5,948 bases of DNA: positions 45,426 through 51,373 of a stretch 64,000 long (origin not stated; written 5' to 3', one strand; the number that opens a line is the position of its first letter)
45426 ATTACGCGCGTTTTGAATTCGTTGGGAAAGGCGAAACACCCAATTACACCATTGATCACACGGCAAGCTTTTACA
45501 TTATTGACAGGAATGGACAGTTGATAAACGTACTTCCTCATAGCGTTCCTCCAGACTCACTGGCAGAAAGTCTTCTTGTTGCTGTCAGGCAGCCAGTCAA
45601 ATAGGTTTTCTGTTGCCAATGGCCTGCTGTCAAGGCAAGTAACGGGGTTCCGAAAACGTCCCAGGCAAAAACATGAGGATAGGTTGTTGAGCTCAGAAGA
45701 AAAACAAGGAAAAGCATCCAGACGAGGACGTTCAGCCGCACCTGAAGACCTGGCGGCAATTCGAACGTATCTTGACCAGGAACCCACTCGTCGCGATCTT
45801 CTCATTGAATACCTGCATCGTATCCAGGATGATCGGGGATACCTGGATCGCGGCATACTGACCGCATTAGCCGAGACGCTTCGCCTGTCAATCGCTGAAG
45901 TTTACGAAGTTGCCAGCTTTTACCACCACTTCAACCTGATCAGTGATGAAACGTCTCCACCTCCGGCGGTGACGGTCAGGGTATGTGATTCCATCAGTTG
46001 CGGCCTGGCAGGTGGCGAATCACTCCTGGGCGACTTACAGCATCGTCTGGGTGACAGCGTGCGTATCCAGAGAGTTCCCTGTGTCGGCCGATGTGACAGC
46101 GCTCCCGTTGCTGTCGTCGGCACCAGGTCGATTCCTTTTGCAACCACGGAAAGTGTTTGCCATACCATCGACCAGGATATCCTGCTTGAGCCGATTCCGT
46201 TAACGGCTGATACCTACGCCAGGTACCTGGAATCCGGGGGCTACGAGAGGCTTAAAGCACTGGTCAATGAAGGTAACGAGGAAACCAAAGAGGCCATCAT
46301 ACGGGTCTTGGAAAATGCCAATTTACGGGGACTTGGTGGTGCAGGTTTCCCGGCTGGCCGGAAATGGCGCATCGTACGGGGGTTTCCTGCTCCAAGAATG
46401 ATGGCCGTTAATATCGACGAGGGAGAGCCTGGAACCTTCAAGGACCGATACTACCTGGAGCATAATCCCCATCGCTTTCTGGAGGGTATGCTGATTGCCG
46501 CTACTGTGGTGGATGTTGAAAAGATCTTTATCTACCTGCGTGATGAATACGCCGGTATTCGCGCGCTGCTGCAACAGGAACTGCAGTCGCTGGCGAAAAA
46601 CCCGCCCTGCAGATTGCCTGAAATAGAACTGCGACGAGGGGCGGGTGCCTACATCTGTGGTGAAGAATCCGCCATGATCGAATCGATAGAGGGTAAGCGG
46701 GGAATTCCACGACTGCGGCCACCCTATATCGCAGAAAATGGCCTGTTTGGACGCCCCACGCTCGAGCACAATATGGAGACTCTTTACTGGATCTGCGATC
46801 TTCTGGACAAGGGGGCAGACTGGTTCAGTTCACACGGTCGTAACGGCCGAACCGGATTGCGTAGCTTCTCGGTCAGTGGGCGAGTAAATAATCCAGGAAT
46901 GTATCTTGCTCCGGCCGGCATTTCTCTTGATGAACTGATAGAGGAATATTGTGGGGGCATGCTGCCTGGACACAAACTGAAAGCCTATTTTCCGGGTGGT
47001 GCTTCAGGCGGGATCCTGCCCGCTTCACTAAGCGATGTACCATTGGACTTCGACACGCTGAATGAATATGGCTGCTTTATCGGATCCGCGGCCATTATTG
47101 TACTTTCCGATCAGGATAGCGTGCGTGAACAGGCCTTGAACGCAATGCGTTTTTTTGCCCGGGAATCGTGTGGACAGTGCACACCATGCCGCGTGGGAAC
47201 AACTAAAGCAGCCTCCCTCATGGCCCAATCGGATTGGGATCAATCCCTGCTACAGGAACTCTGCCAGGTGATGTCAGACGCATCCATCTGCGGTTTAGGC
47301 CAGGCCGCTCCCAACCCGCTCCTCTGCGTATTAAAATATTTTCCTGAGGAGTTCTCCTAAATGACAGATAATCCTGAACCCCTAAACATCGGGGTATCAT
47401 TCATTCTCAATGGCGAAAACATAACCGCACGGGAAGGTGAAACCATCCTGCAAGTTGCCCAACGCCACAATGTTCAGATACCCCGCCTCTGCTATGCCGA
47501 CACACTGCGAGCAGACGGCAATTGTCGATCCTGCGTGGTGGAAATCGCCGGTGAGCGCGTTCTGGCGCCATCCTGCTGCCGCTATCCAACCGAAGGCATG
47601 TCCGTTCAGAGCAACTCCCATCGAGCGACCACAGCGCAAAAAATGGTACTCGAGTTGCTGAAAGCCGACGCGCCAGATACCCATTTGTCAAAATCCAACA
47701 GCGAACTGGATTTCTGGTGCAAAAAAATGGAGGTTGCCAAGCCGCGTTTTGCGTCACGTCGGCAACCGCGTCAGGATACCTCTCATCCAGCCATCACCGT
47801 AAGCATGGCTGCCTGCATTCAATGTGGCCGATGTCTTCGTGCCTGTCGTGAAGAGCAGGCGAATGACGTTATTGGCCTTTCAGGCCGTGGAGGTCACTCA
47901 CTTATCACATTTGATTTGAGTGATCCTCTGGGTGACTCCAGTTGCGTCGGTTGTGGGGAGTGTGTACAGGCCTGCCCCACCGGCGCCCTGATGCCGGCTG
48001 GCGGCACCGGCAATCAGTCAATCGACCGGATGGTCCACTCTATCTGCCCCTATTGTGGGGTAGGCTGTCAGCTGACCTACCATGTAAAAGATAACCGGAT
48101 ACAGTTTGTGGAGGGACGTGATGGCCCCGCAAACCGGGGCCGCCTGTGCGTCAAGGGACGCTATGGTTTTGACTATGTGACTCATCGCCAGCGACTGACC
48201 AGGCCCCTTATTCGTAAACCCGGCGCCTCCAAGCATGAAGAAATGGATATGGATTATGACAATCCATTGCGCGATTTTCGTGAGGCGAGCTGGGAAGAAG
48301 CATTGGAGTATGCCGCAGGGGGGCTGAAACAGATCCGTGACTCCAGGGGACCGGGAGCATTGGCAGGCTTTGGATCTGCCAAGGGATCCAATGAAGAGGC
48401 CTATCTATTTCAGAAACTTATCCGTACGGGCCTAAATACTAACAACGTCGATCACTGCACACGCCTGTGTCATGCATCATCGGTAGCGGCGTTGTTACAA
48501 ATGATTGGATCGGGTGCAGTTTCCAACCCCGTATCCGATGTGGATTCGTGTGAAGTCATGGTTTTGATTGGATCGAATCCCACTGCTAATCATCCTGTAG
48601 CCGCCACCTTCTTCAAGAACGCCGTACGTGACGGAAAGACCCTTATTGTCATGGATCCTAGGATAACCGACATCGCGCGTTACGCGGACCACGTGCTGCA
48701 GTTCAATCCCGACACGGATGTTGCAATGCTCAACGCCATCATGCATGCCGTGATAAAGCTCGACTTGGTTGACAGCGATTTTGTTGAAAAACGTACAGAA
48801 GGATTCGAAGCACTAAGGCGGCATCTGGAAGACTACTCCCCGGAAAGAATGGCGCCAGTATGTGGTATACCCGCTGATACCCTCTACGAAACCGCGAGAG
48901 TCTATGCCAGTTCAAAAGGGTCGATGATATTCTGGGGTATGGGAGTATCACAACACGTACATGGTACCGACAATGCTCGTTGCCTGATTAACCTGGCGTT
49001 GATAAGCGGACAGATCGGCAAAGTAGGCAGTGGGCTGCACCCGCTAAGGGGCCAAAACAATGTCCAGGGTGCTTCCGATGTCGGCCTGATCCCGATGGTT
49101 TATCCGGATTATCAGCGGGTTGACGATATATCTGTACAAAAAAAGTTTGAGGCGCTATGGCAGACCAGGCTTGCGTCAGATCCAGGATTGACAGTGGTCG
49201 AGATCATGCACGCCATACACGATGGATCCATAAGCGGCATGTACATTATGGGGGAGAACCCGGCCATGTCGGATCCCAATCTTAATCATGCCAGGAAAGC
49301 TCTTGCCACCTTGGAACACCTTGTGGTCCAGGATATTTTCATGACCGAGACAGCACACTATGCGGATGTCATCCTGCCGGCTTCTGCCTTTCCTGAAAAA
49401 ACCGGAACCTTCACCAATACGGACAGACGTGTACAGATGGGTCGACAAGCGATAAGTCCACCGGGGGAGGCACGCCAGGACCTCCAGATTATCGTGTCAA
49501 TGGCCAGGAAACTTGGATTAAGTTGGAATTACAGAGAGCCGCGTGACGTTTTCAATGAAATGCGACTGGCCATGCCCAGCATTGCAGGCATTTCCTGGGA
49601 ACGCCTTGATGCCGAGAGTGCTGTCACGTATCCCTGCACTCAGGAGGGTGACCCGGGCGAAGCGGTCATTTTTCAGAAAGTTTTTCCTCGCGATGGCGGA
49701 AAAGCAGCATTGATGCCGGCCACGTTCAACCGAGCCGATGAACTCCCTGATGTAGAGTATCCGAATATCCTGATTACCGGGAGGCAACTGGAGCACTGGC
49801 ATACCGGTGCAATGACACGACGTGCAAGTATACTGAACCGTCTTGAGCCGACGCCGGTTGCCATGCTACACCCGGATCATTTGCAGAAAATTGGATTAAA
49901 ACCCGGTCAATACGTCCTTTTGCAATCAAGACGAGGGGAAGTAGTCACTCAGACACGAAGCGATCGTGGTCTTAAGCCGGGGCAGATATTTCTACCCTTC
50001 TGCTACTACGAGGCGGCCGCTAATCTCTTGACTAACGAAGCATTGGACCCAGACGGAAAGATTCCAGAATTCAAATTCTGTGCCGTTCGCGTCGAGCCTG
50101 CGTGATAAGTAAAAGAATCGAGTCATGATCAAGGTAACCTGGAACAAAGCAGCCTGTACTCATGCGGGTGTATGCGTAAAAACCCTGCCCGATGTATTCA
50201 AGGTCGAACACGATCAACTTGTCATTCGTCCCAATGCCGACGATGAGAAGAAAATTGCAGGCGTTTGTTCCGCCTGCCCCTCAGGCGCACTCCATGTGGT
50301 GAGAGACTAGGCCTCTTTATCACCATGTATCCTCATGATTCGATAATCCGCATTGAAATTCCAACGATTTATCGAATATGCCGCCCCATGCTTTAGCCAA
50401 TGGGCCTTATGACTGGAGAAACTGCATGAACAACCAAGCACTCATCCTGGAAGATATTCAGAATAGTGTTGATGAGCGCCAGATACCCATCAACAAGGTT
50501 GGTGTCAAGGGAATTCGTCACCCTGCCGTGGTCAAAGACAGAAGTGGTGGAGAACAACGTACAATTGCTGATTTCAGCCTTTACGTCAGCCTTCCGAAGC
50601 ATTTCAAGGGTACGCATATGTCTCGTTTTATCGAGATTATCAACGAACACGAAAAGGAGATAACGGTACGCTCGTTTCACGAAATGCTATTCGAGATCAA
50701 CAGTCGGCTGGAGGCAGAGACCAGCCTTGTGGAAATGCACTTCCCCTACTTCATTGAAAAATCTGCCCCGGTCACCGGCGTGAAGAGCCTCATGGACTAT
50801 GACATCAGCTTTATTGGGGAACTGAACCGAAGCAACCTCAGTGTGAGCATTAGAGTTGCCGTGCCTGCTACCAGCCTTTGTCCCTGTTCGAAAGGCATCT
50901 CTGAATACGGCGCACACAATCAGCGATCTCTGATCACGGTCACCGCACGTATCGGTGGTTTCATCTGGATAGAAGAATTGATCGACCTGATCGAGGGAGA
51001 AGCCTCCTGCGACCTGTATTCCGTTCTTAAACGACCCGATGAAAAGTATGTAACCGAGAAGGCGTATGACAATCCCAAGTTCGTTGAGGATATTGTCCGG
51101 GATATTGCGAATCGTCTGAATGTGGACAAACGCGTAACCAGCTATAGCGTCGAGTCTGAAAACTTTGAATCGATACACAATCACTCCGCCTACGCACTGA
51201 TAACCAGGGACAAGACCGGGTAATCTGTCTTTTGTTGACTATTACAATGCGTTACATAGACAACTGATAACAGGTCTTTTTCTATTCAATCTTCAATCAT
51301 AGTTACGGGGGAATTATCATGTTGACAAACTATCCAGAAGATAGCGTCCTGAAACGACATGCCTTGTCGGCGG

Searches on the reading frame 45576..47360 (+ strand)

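Call 32: search_protein_families(library=pfam, proteins=[window:45576-47360:+], max_evalue=0.001)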
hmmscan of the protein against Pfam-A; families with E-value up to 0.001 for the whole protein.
window:45576-47360:+ (594 aa): 5 families
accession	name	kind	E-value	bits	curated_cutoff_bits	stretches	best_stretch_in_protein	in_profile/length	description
PF01512.22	Complex1_51K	-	2.9e-36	125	31.2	1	246-406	2-148/150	Nuo51 FMN-binding domain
PF01257.25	2Fe-2S_thioredx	-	6.1e-25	88.2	24.8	1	64-199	3-142/145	Thioredoxin-like [2Fe-2S] ferredoxin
PF10589.14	NADH_4Fe-4S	-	4.3e-23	81.4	23.5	1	519-593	2-82/85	NADH-ubiquinone oxidoreductase-F iron-sulfur binding region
PF10531.15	SLBB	-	4.7e-08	33.2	27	1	432-480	3-54/55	SLBB domain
PF22461.2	SLBB_2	-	2e-05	25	27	1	430-484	2-58/79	SLBB domain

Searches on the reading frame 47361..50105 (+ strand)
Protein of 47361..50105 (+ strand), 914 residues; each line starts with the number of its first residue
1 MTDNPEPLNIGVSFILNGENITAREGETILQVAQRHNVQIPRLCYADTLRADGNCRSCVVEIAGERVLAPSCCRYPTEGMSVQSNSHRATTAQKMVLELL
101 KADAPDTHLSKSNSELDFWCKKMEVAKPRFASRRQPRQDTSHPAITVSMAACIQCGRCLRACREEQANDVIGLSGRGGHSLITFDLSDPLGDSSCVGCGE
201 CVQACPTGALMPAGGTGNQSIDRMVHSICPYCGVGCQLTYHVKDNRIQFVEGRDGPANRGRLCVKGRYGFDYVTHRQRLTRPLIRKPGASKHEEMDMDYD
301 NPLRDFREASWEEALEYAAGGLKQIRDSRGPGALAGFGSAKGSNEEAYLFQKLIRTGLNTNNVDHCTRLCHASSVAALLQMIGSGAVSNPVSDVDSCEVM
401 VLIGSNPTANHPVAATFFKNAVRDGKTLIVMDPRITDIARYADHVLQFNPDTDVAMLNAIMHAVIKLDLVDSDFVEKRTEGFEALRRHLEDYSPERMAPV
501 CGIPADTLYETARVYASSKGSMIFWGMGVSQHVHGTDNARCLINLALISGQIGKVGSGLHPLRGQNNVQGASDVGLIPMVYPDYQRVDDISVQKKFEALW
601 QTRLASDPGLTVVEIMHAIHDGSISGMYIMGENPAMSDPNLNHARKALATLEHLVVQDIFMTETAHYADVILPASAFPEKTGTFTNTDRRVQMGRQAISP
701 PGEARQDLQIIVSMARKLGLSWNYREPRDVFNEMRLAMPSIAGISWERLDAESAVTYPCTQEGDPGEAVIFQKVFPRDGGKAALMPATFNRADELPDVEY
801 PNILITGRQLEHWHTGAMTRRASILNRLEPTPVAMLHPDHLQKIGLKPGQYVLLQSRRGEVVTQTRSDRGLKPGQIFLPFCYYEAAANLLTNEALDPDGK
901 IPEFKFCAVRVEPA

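Call 32: search_protein_families(library=pfam, proteins=[window:47361-50105:+], max_evalue=0.001)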
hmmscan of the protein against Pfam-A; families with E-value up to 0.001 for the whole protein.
window:47361-50105:+ (914 aa): 14 families
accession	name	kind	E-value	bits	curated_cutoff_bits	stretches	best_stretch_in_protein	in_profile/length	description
PF00384.28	Molybdopterin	-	4.3e-75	253.4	24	1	278-715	1-351/353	Molybdopterin oxidoreductase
PF01568.27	Molydop_binding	-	5e-25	88.1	26.8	1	803-908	2-110/110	Molydopterin dinucleotide binding domain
PF04879.21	Molybdop_Fe4S4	-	2.8e-18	66.1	22.7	1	224-274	3-54/55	Molybdopterin oxidoreductase Fe4S4 domain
PF13510.11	Fer2_4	-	1.3e-17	64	22.8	1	12-86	4-81/82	2Fe-2S iron-sulfur cluster binding domain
PF12838.12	Fer4_7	-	1.6e-09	38.5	27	1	152-209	2-52/52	4Fe-4S dicluster domain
PF22117.2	Fer4_Nqo3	-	8.8e-08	32.7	27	1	143-210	2-66/67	NADH-quinone oxidoreductase subunit 3, ferredoxin-like domain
PF14697.11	Fer4_21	-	3.6e-07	30.7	35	1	147-208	3-55/59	4Fe-4S dicluster domain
PF00037.32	Fer4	-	2e-06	27.8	21.1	1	193-210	6-23/24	4Fe-4S binding domain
PF12837.12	Fer4_6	-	3.4e-06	27.2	25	2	193-210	7-24/24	4Fe-4S binding domain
PF13187.11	Fer4_9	-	5.5e-06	26.7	27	1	151-209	1-51/52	4Fe-4S dicluster domain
PF13183.11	Fer4_8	-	4.6e-05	24.3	27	1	149-208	2-67/68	4Fe-4S dicluster domain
PF13237.11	Fer4_10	-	0.00024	21.4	25.5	1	149-206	6-53/53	4Fe-4S dicluster domain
PF25160.1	LdpA_Fe-S-bd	-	0.00026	21.1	27.6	0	193-209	26-42/49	LdpA Fe-S cluster-binding domain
PF13484.11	Fer4_16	-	0.0003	21.9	30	0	195-213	2-20/66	4Fe-4S double cluster binding domain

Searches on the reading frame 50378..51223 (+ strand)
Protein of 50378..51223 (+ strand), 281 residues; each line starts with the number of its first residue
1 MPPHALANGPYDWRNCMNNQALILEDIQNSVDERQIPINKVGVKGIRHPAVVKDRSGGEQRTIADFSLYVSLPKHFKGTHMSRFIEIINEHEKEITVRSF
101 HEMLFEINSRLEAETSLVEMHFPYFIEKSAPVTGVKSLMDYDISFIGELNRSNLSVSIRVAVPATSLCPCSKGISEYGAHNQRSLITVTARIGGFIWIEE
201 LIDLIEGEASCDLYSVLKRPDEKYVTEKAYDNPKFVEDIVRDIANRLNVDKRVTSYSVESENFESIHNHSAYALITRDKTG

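Call 32: search_protein_families(library=pfam, proteins=[window:50378-51223:+], max_evalue=0.001)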
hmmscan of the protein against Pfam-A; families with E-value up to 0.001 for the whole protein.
window:50378-51223:+ (281 aa): 1 family
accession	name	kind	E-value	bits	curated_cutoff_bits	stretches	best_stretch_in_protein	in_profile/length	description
PF02649.19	GCHY-1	-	1.7e-97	326.4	25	1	24-273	1-260/260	Type I GTP cyclohydrolase folE2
